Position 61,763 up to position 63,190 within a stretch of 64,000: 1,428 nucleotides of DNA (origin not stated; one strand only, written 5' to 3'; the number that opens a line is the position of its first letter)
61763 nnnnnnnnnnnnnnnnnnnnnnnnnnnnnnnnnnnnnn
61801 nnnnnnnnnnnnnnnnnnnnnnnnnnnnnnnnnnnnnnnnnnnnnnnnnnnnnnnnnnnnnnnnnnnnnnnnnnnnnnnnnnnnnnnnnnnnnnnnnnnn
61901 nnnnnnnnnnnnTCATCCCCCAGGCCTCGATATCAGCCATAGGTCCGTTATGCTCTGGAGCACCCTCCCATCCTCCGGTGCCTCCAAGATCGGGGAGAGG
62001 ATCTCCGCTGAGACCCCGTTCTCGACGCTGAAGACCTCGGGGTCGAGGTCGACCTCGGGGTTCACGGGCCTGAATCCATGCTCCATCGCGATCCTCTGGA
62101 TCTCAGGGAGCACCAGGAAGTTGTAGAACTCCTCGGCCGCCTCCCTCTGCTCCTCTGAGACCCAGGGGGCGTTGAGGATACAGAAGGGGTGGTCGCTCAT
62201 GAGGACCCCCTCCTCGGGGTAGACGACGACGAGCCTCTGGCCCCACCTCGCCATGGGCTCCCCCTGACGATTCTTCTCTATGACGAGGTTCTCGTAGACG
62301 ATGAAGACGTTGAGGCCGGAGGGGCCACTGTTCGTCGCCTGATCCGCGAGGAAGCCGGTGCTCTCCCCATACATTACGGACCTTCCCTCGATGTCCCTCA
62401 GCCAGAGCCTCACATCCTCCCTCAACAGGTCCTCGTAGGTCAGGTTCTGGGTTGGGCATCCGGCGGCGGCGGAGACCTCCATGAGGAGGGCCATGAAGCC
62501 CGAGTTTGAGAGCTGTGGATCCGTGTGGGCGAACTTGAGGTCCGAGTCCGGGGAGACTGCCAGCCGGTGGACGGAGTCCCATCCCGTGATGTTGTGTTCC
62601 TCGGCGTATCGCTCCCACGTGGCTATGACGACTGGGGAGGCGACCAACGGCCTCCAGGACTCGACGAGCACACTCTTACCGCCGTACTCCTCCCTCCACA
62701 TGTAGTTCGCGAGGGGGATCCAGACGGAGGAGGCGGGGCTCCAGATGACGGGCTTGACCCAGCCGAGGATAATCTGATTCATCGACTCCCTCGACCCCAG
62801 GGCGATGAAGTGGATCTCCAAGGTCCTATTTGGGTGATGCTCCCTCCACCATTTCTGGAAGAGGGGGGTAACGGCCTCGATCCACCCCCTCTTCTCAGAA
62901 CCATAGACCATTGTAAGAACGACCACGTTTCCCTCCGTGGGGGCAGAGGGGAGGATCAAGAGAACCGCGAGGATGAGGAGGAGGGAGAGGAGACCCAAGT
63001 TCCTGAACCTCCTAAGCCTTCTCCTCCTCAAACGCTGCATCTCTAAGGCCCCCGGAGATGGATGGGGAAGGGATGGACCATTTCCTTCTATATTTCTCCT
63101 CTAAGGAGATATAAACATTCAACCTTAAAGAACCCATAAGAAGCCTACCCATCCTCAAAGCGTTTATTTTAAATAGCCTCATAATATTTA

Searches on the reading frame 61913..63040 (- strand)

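Call 34: search_protein_families(library=pfam, proteins=[window:61913-63040:-], max_evalue=0.001)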
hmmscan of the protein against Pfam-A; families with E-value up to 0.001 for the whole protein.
window:61913-63040:- (375 aa): 3 families
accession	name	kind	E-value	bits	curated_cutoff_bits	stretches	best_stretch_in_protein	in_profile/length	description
PF13531.11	SBP_bac_11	-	2.1e-15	57.5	25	1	50-324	9-227/227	Bacterial extracellular solute-binding protein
PF13416.11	SBP_bac_8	-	5.4e-11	43.3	27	1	131-336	88-271/279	Bacterial extracellular solute-binding protein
PF13343.11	SBP_bac_6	-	0.00095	19.1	24.6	0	263-331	167-225/245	Bacterial extracellular solute-binding protein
